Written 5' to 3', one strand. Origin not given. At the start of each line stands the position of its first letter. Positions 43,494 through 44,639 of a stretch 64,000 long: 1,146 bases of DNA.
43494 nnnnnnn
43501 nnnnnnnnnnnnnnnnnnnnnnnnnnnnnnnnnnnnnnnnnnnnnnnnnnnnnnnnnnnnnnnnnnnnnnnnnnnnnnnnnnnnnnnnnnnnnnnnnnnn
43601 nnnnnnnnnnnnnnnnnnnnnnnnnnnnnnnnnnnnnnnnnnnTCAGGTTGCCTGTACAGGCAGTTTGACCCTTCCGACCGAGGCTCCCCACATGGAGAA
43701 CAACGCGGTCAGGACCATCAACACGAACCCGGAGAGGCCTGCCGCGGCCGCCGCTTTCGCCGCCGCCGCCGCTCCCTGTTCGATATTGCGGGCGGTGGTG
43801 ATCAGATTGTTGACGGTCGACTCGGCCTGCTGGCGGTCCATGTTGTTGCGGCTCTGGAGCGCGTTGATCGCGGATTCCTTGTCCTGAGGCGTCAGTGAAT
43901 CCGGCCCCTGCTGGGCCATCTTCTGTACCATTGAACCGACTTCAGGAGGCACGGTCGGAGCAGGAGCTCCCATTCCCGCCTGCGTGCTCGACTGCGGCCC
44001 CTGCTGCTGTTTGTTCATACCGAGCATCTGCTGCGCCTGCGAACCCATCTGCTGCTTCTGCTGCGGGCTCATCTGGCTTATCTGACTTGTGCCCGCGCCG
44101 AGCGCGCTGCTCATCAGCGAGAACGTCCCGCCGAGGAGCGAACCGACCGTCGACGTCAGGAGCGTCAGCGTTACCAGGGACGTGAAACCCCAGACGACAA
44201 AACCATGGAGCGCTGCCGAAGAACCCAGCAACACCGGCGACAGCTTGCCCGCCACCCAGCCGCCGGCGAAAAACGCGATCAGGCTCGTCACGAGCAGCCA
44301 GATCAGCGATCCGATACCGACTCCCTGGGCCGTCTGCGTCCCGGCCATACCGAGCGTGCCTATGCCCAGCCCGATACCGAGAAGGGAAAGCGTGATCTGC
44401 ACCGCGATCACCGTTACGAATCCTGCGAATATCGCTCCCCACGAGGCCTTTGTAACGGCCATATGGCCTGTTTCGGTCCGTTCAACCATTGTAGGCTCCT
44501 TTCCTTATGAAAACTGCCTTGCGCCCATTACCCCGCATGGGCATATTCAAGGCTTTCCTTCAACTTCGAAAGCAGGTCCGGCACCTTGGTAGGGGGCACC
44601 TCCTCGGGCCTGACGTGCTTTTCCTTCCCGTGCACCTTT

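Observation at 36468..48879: NHEJ (LigD, Ku) embedded in a co-directional stress or dormancy island with trehalose and glycogen genes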

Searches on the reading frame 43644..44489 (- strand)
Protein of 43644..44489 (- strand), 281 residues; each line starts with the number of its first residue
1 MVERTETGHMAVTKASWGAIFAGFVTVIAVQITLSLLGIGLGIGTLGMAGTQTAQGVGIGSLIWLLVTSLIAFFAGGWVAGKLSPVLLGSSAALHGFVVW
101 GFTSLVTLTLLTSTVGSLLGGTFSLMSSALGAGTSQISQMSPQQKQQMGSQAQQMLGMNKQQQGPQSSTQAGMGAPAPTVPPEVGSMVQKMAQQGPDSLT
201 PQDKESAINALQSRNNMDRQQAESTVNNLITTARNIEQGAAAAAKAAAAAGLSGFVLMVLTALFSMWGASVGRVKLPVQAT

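Call 3: search_protein_families(library=pfam, proteins=[window:43644-44489:-])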
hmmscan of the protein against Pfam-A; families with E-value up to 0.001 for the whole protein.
window:43644-44489:- (281 aa): 0 families

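Call 4: search_protein_families(library=ncbifam, proteins=[window:43644-44489:-])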
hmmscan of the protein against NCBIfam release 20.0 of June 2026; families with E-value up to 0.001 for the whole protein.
window:43644-44489:- (281 aa): 0 families

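Call 24: search_protein_families(library=pfam, proteins=[window:43644-44489:-], max_evalue=10)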
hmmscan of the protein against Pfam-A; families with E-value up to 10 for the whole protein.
window:43644-44489:- (281 aa): 5 families
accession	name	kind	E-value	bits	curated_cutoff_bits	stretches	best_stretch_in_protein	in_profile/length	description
PF00531.28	Death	-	0.0023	18.4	22.6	1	128-170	23-64/86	Death domain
PF01642.28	MM_CoA_mutase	-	0.015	14.3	22.1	1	131-251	404-501/512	Methylmalonyl-CoA mutase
PF11304.13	DUF3106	-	0.12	13.3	24.3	1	135-163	53-81/104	Protein of unknown function (DUF3106)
PF08430.17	Forkhead_N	-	0.45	11.6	22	1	126-223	24-125/135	Forkhead N-terminal region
PF03153.18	TFIIA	-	3.7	7.9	36.2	1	135-232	172-267/415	Transcription factor IIA, alpha/beta subunit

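Call 46: find_homologous_proteins(query=window:43644-44489:-, max_evalue=0.00001)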
Query window:43644-44489:- (281 aa): 194 proteins with E <= 0.00001 among 8000 candidates; the best 120 are listed.
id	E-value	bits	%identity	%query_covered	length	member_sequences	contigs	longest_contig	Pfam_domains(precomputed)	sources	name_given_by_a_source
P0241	2.7e-167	573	100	100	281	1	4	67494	-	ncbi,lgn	ncbi:MAG: hypothetical protein ACM3OC_06765 [Deltaproteobacteria bacterium]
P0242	7.8e-116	404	73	100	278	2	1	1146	-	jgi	jgi:hypothetical protein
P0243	3.6e-96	340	61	100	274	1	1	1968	-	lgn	-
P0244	5.5e-90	319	57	100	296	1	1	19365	-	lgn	-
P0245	2.6e-36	144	37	85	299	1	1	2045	-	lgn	-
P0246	6.8e-36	142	34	88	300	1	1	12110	-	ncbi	-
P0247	9.0e-36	142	37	85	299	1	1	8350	-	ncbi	ncbi:MAG: hypothetical protein ABFD62_19225 [Syntrophaceae bacterium]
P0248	1.6e-35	141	38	81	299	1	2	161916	-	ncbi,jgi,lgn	-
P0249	3.4e-35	140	33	95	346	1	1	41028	-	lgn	-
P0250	6.9e-34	136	35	84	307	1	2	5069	-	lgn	-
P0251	1.2e-33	135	35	78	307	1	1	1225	-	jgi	jgi:hypothetical protein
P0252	2.4e-31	127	32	86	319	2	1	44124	-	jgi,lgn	jgi:hypothetical protein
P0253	3.9e-31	127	36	97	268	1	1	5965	-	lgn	-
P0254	1.9e-29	121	32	93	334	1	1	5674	-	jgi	jgi:hypothetical protein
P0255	5.7e-29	120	32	84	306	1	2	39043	-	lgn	-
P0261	2.3e-27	114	35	77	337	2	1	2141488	-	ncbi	ncbi:TIGR04086 family membrane protein [Candidatus Nitrospira salsa]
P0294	1.4e-23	102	31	74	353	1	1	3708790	-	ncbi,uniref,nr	ncbi:hypothetical protein HX109_15150 [Galbibacter sp. BG1]|uniref:TIGR04086 family membrane protein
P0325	1.4e-21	95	30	79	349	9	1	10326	-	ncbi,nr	ncbi:MAG TPA: TIGR04086 family membrane protein [Chthoniobacterales bacterium]|nr:TIGR04086 family m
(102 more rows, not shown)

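Call 47: find_encoding_contigs(protein=P0248, flank=10000, max_places=2)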
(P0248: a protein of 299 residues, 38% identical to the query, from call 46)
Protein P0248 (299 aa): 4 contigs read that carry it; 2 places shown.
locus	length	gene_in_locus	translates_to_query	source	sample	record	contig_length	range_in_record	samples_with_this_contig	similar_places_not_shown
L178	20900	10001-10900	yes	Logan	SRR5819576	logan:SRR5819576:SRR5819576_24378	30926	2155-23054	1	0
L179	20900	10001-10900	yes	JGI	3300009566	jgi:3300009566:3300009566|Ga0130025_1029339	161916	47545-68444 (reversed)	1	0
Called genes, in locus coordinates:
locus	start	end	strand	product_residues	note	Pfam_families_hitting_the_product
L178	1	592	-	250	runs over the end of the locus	PF01209:Ubie_methyltran, PF13489:Methyltransf_23 (weak), PF13847:Methyltransf_31, PF08241:Methyltransf_11, PF08242:Methyltransf_12, PF13649:Methyltransf_25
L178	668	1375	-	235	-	PF01648:ACPS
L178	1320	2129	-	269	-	PF01553:Acyltransferase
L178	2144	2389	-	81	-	-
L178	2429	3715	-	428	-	PF00109:ketoacyl-synt, PF02801:Ketoacyl-synt_C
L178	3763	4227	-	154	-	PF22817:ApeP-like (weak), PF07977:FabA, PF22818:ApeI-like, PF03061:4HBT (weak)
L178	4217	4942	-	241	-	PF00106:adh_short, PF01370:Epimerase (faint), PF08659:KR, PF13561:adh_short_C2, PF23441:SDR (weak)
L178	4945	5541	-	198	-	PF07977:FabA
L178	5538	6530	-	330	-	PF08545:ACP_syn_III, PF08541:ACP_syn_III_C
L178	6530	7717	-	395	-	PF02771:Acyl-CoA_dh_N, PF02770:Acyl-CoA_dh_M, PF00441:Acyl-CoA_dh_1, PF08028:Acyl-CoA_dh_2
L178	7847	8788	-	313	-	PF00698:Acyl_transf_1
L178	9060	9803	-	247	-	PF00850:Hist_deacetyl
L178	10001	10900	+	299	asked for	-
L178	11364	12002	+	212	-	PF00072:Response_reg, PF00196:GerE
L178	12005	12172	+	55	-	-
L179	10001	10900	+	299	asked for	-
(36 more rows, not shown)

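Call 48: find_encoding_contigs(protein=P0247, flank=10000, max_places=2)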
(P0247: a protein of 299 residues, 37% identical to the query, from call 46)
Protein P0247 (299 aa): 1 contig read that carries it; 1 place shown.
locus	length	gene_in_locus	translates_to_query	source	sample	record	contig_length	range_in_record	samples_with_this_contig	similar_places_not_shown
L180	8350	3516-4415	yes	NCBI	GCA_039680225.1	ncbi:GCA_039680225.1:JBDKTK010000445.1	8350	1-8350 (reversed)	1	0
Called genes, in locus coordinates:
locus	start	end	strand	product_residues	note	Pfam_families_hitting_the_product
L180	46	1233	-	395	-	PF02771:Acyl-CoA_dh_N, PF02770:Acyl-CoA_dh_M, PF00441:Acyl-CoA_dh_1, PF08028:Acyl-CoA_dh_2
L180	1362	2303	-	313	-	PF00698:Acyl_transf_1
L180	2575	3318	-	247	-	PF00850:Hist_deacetyl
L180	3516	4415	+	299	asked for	-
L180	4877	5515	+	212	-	PF00072:Response_reg, PF00196:GerE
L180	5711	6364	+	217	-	PF00072:Response_reg, PF08281:Sigma70_r4_2 (faint), PF00196:GerE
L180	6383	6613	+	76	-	PF13083:KH_KhpA-B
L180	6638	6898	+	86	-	-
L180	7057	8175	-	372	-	PF12679:ABC2_membrane_2, PF12698:ABC2_membrane_3, PF01061:ABC2_membrane, PF03379:CcmB (faint)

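Call 59: find_encoding_contigs(protein=P0243, flank=10000, max_places=5)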
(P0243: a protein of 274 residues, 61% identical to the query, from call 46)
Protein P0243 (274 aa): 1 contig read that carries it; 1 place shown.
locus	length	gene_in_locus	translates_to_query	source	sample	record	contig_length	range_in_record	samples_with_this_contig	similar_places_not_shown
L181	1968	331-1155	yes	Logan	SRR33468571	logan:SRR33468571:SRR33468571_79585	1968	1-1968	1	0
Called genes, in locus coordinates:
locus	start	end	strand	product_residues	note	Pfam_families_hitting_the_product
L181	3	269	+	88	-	?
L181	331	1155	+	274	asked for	-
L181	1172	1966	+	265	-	?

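Call 80: search_protein_families(library=padloc, proteins=[window:43644-44489:-], max_evalue=0.001)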
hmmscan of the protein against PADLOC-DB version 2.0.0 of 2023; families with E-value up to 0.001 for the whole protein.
window:43644-44489:- (281 aa): 1 family
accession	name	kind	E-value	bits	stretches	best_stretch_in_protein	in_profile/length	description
PDLC04113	JukA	-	0.00054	17.7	1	186-260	113-187/245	-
